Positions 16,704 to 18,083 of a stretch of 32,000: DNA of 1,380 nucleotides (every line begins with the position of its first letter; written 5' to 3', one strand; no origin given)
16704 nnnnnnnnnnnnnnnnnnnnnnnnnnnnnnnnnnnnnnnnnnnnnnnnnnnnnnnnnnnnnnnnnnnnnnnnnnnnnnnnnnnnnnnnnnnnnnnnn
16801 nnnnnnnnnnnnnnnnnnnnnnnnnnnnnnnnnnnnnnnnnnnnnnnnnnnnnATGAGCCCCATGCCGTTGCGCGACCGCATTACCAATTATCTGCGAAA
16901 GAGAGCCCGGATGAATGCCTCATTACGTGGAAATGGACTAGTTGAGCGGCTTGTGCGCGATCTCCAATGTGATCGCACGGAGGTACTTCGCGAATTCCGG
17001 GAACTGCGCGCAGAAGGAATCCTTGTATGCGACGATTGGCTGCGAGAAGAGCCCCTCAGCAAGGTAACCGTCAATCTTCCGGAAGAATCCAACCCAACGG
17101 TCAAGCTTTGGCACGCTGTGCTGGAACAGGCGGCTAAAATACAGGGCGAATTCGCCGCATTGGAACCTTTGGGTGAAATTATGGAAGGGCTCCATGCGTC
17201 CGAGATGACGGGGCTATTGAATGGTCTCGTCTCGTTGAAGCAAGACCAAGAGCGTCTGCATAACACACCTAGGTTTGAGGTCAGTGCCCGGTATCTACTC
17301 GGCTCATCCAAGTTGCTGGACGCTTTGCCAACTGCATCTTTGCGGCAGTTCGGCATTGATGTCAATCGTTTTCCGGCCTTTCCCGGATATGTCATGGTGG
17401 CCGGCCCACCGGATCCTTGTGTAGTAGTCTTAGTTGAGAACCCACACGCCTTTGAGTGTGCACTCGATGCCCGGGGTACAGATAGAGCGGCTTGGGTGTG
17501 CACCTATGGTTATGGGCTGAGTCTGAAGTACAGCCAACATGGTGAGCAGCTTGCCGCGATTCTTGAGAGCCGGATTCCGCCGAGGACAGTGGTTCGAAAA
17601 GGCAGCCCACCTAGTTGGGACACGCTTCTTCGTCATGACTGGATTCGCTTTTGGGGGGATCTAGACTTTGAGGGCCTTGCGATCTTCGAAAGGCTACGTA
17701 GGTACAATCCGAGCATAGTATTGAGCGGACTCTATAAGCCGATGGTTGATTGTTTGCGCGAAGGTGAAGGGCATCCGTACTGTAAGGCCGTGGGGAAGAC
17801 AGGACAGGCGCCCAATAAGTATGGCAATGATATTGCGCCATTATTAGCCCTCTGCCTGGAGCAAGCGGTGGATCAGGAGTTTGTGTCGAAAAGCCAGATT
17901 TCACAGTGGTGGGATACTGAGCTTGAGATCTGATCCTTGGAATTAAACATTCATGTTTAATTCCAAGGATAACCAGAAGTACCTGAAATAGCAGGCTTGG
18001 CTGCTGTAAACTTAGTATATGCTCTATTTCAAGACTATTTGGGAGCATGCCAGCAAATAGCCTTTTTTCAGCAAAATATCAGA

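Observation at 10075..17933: Intact four-gene SMC operon (kleisin-like / KITE-like / 1528-aa SMC ATPase / Toprim protein): a divergent Wadjet (JetABCD/MksBEFG)-type system, possibly an unclassified subtype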

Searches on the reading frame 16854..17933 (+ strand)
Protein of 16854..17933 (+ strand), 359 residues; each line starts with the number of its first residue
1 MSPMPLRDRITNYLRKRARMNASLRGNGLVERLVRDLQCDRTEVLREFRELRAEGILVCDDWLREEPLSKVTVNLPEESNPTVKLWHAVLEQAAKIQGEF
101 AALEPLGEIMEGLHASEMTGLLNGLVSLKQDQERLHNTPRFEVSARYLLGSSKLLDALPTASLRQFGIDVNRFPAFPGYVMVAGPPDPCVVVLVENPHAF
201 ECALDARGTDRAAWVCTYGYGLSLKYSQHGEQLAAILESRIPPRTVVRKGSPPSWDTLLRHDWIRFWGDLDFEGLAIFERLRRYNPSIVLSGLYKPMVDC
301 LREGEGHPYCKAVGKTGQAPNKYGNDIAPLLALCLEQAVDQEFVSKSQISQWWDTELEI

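Call 3: search_protein_families(library=pfam, proteins=[window:16854-17933:+], max_evalue=1)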
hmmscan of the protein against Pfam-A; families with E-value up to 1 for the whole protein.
window:16854-17933:+ (359 aa): 2 families
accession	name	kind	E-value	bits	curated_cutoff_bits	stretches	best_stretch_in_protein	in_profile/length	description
PF09983.15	JetD_C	-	8e-06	25.7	22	1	258-287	80-109/179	Wadjet protein JetD, C-terminal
PF09664.16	DUF2399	-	4.5e-05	23.7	23.4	1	190-220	21-51/152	Protein of unknown function C-terminus (DUF2399)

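Call 4: search_protein_families(library=padloc, proteins=[window:16854-17933:+], max_evalue=1)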
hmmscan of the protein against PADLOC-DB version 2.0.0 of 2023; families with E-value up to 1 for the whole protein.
window:16854-17933:+ (359 aa): 12 families
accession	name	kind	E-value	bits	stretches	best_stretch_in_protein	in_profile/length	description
PDLC00527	JetD1|JetD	-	8.1e-20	69.2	1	73-346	104-383/387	DUF2220; DUF3322; DUF2399 domain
PDLC00531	JetD1|JetD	-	3.2e-13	47.8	1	141-320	22-203/234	DUF2220; DUF3322; DUF2399 domain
PDLC00530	JetD1|JetD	-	1.7e-05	22.3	1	259-287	282-315/391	DUF2220; DUF3322; DUF2399 domain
PDLC00592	JetD3|JetD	-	0.00014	19.3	1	262-299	242-282/346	DUF2239; DUF2220 domain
PDLC00522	JetD1|JetD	-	0.00053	17.2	1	258-287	283-312/382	DUF2220; DUF3322; DUF2399 domain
PDLC00533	JetD1|JetD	-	0.00086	16.4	1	264-283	321-340/409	DUF2220; DUF3322; DUF2399 domain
PDLC00557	JetD2|JetD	-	0.00097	16.7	1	187-219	279-311/423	DUF2220; DUF3322; DUF2399 domain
PDLC00556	JetD2|JetD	-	0.0061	13.7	1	264-288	337-362/430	DUF2220; DUF3322; DUF2399 domain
PDLC00594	JetD3|JetD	-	0.01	13.3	1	263-282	242-261/345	DUF2239; DUF2220 domain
PDLC00532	JetD1|JetD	-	0.013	12.2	1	257-299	278-320/383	DUF2220; DUF3322; DUF2399 domain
PDLC00591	JetD3|JetD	-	0.015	12.6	1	263-302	253-295/350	DUF2239; DUF2220 domain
PDLC00523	JetD1|JetD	-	0.035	11.1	1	259-288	295-324/398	DUF2220; DUF3322; DUF2399 domain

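Call 5: search_protein_families(library=ncbifam, proteins=[window:16854-17933:+], max_evalue=1)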
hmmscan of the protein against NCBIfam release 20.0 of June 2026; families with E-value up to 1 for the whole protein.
window:16854-17933:+ (359 aa): 1 family
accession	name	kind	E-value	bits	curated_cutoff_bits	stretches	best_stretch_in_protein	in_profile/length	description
TIGR02679.1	TIGR02679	hypoth_equivalog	3.2e-05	23.2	196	1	186-220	249-279/382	TIGR02679 family protein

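Call 8: search_solved_structures(query=window:16854-17933:+, max_evalue=1, show_alignments=2)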
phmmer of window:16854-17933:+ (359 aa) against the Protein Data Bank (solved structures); distinct sequences matched with E-value up to 1: 0.

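Call 27: search_dna_similar(query=window:16854-17933:+, collection=plasmids, mode=protein, max_evalue=0.01, max_rows=25)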
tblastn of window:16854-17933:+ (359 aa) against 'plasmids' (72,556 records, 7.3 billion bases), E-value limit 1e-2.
Records with a match: 12; places in all: 12; records where one place covers at least 80% of the query: 5.
Best place of each record, by identity: <60% 12.
By first word of the organism name: Variovorax 4; Burkholderia 3; Pseudomonas 2; Cupriavidus 2; Ralstonia 1.
By predicted mobility (MOB-suite, as given by PLSDB): conjugative 6; non-mobilizable 4; mobilizable 2.
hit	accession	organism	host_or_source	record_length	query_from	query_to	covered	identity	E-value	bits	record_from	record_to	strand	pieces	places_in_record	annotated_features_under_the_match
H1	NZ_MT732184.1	Pseudomonas aeruginosa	-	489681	8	351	96%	39.3%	2e-67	236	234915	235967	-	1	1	Wadjet anti-phage system protein JetD domain-containing protein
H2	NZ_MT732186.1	Pseudomonas aeruginosa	-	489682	8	351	96%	39.3%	2e-67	236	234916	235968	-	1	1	Wadjet anti-phage system protein JetD domain-containing protein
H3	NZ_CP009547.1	Burkholderia sp. 2002721687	water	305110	8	359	98%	36.1%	2e-55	202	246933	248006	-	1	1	Wadjet anti-phage system protein JetD domain-containing protein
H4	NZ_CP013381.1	Burkholderia humptydooensis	water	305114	8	359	98%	36.1%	2e-55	202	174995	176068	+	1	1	Wadjet anti-phage system protein JetD domain-containing protein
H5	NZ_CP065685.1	Burkholderia humptydooensis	-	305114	8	359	98%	36.1%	2e-55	202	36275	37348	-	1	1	Wadjet anti-phage system protein JetD domain-containing protein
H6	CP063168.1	Variovorax paradoxus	-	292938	65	318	71%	25.7%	6e-3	46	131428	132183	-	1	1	hypothetical protein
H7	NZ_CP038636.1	Cupriavidus oxalaticus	whole organism,sewage sludge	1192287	122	342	62%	27.9%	3e-4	50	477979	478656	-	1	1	none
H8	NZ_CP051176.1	Ralstonia solanacearum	Whole organism,tomato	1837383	122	319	55%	28.2%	7e-4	49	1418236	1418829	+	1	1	none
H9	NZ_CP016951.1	Cupriavidus taiwanensis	Mimosa,single cell,nodules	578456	122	318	55%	27.5%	5e-3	46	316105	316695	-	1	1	Wadjet anti-phage system protein JetD domain-containing protein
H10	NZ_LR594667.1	Variovorax sp. SRS16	linuron-contaminated soil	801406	142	318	49%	29.2%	2e-4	51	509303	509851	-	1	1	Wadjet anti-phage system protein JetD domain-containing protein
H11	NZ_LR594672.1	Variovorax sp. PBL-E5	linuron-contaminated soil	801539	142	318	49%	29.2%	2e-4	51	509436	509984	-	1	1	Wadjet anti-phage system protein JetD domain-containing protein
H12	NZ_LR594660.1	Variovorax sp. PBL-H6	linuron-contaminated soil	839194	142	318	49%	29.2%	2e-4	51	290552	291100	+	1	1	Wadjet anti-phage system protein JetD domain-containing protein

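Call 28: get_annotated_region(hit=H1, flank=9000)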
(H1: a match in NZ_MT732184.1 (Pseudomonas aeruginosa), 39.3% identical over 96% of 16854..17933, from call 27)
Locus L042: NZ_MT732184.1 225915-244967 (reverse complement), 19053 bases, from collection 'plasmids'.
description: Pseudomonas aeruginosa strain NMI3438/07 plasmid pPUV-6, complete sequence
organism: Pseudomonas aeruginosa (NCBI taxid 287)
taxonomy: Bacteria; Pseudomonadota; Gammaproteobacteria; Pseudomonadales; Pseudomonadaceae; Pseudomonas; Pseudomonas aeruginosa
host: -; source: -; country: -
typing (MOB-suite, as given by PLSDB): conjugative; replicon IncP,rep_cluster_1115; relaxase MOBP; mating-pair formation MPF_T
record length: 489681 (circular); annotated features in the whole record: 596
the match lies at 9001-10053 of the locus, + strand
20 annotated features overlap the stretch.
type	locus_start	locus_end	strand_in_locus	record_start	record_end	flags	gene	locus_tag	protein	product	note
CDS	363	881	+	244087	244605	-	-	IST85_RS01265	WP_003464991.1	DUF417 family protein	-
CDS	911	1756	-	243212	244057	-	-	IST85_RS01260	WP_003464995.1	AraC family transcriptional regulator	GO:0006355 - regulation of DNA-templated transcription [Evidence IEA]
CDS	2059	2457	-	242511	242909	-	merR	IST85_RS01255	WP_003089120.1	Hg(II)-responsive transcriptional regulator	-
CDS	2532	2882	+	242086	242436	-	-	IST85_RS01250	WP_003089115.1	mercuric transporter MerT family protein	-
CDS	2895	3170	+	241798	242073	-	merP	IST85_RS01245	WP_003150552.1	mercury resistance system periplasmic binding protein MerP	-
CDS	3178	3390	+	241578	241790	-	-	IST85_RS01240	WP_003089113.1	GDCCVxC domain-containing (seleno)protein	-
CDS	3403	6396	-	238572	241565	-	-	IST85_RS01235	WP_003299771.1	Tn3 family transposase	-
CDS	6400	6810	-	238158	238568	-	-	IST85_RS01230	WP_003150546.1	putative toxin-antitoxin system toxin component, PIN family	-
CDS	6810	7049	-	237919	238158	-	-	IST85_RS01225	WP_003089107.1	ribbon-helix-helix domain-containing protein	-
CDS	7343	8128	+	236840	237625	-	-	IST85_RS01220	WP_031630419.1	hypothetical protein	-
CDS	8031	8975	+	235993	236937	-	-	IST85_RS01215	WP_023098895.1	hypothetical protein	-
CDS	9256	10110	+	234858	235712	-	-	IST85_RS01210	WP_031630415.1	Wadjet anti-phage system protein JetD domain-containing protein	-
CDS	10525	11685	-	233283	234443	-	-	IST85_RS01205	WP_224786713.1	crosslink repair DNA glycosylase YcaQ family protein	GO:0036297 - interstrand cross-link repair [Evidence IEA]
CDS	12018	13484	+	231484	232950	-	-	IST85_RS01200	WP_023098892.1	radical SAM protein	-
CDS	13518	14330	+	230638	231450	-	-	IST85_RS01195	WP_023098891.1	DUF3865 domain-containing protein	-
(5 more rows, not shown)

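Call 29: get_annotated_region(hit=H9, flank=9000)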
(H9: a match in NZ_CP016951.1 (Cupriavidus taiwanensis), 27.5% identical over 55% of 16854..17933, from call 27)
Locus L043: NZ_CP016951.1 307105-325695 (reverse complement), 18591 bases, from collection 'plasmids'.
description: Cupriavidus taiwanensis strain SWF66294 plasmid unnamed, complete sequence
organism: Cupriavidus taiwanensis (NCBI taxid 164546)
taxonomy: Bacteria; Pseudomonadota; Betaproteobacteria; Burkholderiales; Burkholderiaceae; Cupriavidus; Cupriavidus taiwanensis
host: -; source: Mimosa,single cell,nodules; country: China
typing (MOB-suite, as given by PLSDB): conjugative; relaxase MOBH,MOBP; mating-pair formation MPF_T
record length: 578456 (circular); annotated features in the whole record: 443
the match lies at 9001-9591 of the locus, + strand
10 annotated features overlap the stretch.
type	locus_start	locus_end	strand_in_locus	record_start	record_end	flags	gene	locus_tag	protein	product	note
CDS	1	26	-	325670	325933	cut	-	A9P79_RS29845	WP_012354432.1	type II toxin-antitoxin system prevent-host-death family antitoxin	GO:0008219 - cell death [Evidence IEA]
CDS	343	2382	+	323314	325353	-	-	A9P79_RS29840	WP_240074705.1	hypothetical protein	-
CDS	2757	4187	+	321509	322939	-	-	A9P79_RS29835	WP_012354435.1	Wadjet anti-phage system protein JetA family protein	-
CDS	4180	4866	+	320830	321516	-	-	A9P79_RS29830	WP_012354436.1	DUF4194 domain-containing protein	-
CDS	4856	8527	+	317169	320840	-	-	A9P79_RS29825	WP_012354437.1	SbcC/MukB-like Walker B domain-containing protein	-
CDS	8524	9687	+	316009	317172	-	-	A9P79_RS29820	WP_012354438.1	Wadjet anti-phage system protein JetD domain-containing protein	-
CDS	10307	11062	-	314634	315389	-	-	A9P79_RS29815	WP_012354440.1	glucose 1-dehydrogenase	-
CDS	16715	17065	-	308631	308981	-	tnpB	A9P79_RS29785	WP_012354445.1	IS66 family insertion sequence element accessory protein TnpB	-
CDS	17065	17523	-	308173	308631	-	-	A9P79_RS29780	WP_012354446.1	transposase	GO:0006313 - DNA transposition [Evidence IEA]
CDS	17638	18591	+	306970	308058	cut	-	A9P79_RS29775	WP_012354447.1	patatin-like phospholipase family protein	GO:0006629 - lipid metabolic process [Evidence IEA]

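Call 30: get_annotated_region(hit=H10, flank=9000)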
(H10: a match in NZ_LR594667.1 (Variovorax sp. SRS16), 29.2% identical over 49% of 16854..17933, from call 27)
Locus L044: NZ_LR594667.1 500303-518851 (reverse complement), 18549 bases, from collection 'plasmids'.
description: Variovorax sp. SRS16 plasmid 2
organism: Variovorax sp. SRS16 (NCBI taxid 282217)
taxonomy: Bacteria; Pseudomonadota; Betaproteobacteria; Burkholderiales; Comamonadaceae; Variovorax; Variovorax sp. SRS16
host: -; source: linuron-contaminated soil; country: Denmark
typing (MOB-suite, as given by PLSDB): non-mobilizable
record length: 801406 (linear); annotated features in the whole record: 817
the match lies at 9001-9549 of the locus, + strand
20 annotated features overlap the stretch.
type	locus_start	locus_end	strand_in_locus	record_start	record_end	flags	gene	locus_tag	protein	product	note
CDS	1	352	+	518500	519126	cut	-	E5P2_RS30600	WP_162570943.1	hypothetical protein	-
CDS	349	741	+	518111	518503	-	-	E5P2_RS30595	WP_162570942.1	ASCH domain-containing protein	-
CDS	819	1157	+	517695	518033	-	-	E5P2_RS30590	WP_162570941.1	hypothetical protein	-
CDS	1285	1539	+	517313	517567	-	-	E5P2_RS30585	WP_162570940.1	hypothetical protein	-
CDS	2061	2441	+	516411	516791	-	-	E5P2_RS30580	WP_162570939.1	hypothetical protein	-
CDS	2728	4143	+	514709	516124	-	-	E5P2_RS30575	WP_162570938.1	Wadjet anti-phage system protein JetA family protein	-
CDS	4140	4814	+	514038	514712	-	-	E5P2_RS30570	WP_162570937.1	DUF4194 domain-containing protein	-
CDS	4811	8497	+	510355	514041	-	-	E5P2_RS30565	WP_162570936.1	SbcC/MukB-like Walker B domain-containing protein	-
CDS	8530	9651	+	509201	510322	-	-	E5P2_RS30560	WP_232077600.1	Wadjet anti-phage system protein JetD domain-containing protein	-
CDS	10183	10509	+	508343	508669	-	-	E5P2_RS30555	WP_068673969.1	GNAT family N-acetyltransferase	-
CDS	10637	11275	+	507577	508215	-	-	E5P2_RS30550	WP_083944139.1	DUF262 domain-containing protein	-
CDS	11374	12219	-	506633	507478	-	-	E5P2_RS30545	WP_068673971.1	AAA family ATPase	-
CDS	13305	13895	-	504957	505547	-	-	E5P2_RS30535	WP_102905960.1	helix-turn-helix transcriptional regulator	-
CDS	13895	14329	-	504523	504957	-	-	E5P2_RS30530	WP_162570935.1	hypothetical protein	-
CDS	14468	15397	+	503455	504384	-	-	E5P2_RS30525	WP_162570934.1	hypothetical protein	-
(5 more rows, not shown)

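Call 32: get_annotated_region(hit=H4, flank=9000)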
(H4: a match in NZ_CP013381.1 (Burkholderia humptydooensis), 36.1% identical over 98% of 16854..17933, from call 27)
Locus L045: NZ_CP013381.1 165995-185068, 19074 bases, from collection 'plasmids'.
description: Burkholderia humptydooensis strain MSMB43 plasmid pMSMB43, complete sequence
organism: Burkholderia humptydooensis (NCBI taxid 430531)
taxonomy: Bacteria; Pseudomonadota; Betaproteobacteria; Burkholderiales; Burkholderiaceae; Burkholderia; Burkholderia humptydooensis
host: -; source: water; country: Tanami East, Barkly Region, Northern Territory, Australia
typing (MOB-suite, as given by PLSDB): conjugative; replicon rep_cluster_523; relaxase MOBF; mating-pair formation MPF_F
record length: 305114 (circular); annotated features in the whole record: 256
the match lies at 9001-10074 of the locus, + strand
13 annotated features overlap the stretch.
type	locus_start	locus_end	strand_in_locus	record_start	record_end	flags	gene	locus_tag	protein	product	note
CDS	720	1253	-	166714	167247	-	-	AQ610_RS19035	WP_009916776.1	hypothetical protein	-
CDS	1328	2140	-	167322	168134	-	-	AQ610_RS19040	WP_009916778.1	WYL domain-containing protein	-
CDS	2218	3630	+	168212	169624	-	-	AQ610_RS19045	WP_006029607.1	hypothetical protein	-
CDS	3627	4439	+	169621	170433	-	-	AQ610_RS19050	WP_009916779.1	hypothetical protein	-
CDS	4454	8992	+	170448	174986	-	-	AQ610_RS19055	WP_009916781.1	hypothetical protein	-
CDS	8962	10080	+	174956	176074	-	-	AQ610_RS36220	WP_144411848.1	Wadjet anti-phage system protein JetD domain-containing protein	-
CDS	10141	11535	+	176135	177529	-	-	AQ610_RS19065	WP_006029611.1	ISL3 family transposase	-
CDS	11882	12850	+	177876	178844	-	-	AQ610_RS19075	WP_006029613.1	SMP-30/gluconolactonase/LRE family protein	-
CDS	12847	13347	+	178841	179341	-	-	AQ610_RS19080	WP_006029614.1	MarR family winged helix-turn-helix transcriptional regulator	GO:0006355 - regulation of DNA-templated transcription [Evidence IEA]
CDS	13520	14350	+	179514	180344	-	-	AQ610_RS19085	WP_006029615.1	p-hydroxycinnamoyl CoA hydratase/lyase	-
CDS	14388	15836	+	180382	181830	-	-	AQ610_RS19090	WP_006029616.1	aldehyde dehydrogenase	-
CDS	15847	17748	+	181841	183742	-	-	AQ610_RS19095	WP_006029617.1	feruloyl-CoA synthase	-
CDS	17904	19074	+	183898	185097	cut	mhpT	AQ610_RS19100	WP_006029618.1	3-(3-hydroxy-phenyl)propionate transporter MhpT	GO:0055085 - transmembrane transport [Evidence IEA]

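Call 56: find_related_loci(query=A10, collection=metagenome_contigs, flank=5000)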
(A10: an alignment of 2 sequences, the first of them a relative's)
Query A10 (1223 aa) in metagenome_contigs; peptide patterns used: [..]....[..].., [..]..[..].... (x = any residue, [..] = any of these).
235 stretches matched a pattern; 94 encode a relative of the query (tblastn E <= 1e-3); the best 80 are kept; 80 distinct loci.
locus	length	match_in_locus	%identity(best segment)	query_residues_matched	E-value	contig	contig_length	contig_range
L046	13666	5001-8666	91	1-1222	0e+0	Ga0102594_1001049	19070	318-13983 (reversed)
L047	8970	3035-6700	91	1-1222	0e+0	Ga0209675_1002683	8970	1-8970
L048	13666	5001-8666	91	1-1222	0e+0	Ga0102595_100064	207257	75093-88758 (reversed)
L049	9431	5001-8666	92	1-1222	0e+0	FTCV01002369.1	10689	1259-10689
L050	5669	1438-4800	64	1-1124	0e+0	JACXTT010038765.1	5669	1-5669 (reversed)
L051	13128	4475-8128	72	1-1221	0e+0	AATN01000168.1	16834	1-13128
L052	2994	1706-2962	94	1-419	0e+0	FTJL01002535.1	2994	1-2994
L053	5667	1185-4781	34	1-1209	3e-163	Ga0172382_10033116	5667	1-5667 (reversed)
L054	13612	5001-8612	35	1-1209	4e-153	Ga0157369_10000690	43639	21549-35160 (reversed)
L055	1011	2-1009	67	461-800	4e-141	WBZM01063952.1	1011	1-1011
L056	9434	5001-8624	28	1-1208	1e-125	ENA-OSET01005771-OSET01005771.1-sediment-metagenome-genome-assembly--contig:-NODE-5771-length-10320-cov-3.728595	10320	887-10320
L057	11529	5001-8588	31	1-1194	2e-123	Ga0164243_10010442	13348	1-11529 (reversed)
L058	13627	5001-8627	34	1-1208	2e-175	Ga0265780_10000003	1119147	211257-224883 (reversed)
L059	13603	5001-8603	32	1-1212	7e-149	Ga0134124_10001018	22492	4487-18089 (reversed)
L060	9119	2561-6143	29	1-1212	4e-102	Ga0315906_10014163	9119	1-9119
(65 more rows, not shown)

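Call 69: search_protein_families(library=padloc, proteins=[L043:2757-4187:+, L043:4180-4866:+, L043:4856-8527:+, L043:8524-9687:+], max_evalue=0.00001)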
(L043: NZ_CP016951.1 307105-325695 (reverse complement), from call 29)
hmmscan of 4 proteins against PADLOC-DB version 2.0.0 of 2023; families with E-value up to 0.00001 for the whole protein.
L043:2757-4187:+ (476 aa): 2 families
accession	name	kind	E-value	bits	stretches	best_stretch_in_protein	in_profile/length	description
PDLC00462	JetA1|JetA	-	4.4e-209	693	1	1-474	2-474/475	DUF5716 domain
PDLC00445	JetA1|JetA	-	5.1e-83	277.7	1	7-441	8-438/480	DUF5716 domain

L043:4180-4866:+ (228 aa): 7 families
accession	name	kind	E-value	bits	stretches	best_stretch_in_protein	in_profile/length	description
PDLC00470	JetB1|JetB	-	3.2e-85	283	1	5-225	2-222/223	DUF4194 domain; MukE-like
PDLC00482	JetB1|JetB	-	5e-49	164.8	1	8-216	3-212/252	DUF4194 domain; MukE-like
PDLC00498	JetB1|JetB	-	9.5e-10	36.5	1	107-214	87-194/211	DUF4194 domain; MukE-like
PDLC00469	JetB1|JetB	-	6.1e-09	33.5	1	26-209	22-194/217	DUF4194 domain; MukE-like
PDLC00500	JetB1|JetB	-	8.1e-09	33.5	1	24-209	14-177/201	DUF4194 domain; MukE-like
PDLC00479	JetB1|JetB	-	2.6e-08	31.6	1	115-211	90-184/202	DUF4194 domain; MukE-like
PDLC00502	JetB1|JetB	-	5e-08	30.9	1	101-214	85-196/214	DUF4194 domain; MukE-like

L043:4856-8527:+ (1223 aa): 14 families
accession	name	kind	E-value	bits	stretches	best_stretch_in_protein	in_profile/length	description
PDLC00507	JetC1|JetC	-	0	1502.9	1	1-1219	1-1213/1215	DUF3584 domain; MukB-like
PDLC00515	JetC1|JetC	-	7.2e-203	674.8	1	1-1208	1-1207/1212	DUF3584 domain; MukB-like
PDLC00519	JetC1|JetC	-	1.2e-88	296.6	1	2-1145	3-1057/1097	DUF3584 domain; MukB-like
PDLC00513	JetC1|JetC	-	3.9e-77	258.3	1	3-1187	4-1116/1140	DUF3584 domain; MukB-like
PDLC00504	JetC1|JetC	-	3e-64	215.7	1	1-1146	2-1087/1144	DUF3584 domain; MukB-like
PDLC00503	JetC1|JetC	-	7.8e-54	181.2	1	2-1144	3-1085/1146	DUF3584 domain; MukB-like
PDLC00505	JetC1|JetC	-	6.8e-47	158.2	2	518-1144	457-1074/1118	DUF3584 domain; MukB-like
PDLC00506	JetC1|JetC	-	1.5e-37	127.3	1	2-1149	3-1093/1149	DUF3584 domain; MukB-like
PDLC00516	JetC1|JetC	-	1.2e-32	111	2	537-1146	478-1066/1098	DUF3584 domain; MukB-like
PDLC00508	JetC1|JetC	-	2.1e-23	80.5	1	482-1141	415-1066/1106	DUF3584 domain; MukB-like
PDLC00510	JetC1|JetC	-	1.3e-21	74.2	1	933-1145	840-1043/1093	DUF3584 domain; MukB-like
PDLC00512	JetC1|JetC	-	3.7e-21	73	2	481-1145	425-1079/1123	DUF3584 domain; MukB-like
PDLC03859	LmuB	-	1.6e-09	35.6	0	1-82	3-69/611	-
PDLC04135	mad3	-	5.7e-07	27.4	0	2-217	1-189/374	mads_3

L043:8524-9687:+ (387 aa): 5 families
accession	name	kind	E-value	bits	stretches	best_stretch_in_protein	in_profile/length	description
PDLC00527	JetD1|JetD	-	5.5e-142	471.4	1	2-387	2-381/387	DUF2220; DUF3322; DUF2399 domain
PDLC00531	JetD1|JetD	-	6.9e-66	220.1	1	155-386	3-231/234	DUF2220; DUF3322; DUF2399 domain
PDLC00530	JetD1|JetD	-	1.5e-09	35.6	1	299-328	289-318/391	DUF2220; DUF3322; DUF2399 domain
PDLC00533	JetD1|JetD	-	5.4e-08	30.2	0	287-338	304-358/409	DUF2220; DUF3322; DUF2399 domain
PDLC00522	JetD1|JetD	-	6.5e-06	23.5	0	300-327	287-314/382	DUF2220; DUF3322; DUF2399 domain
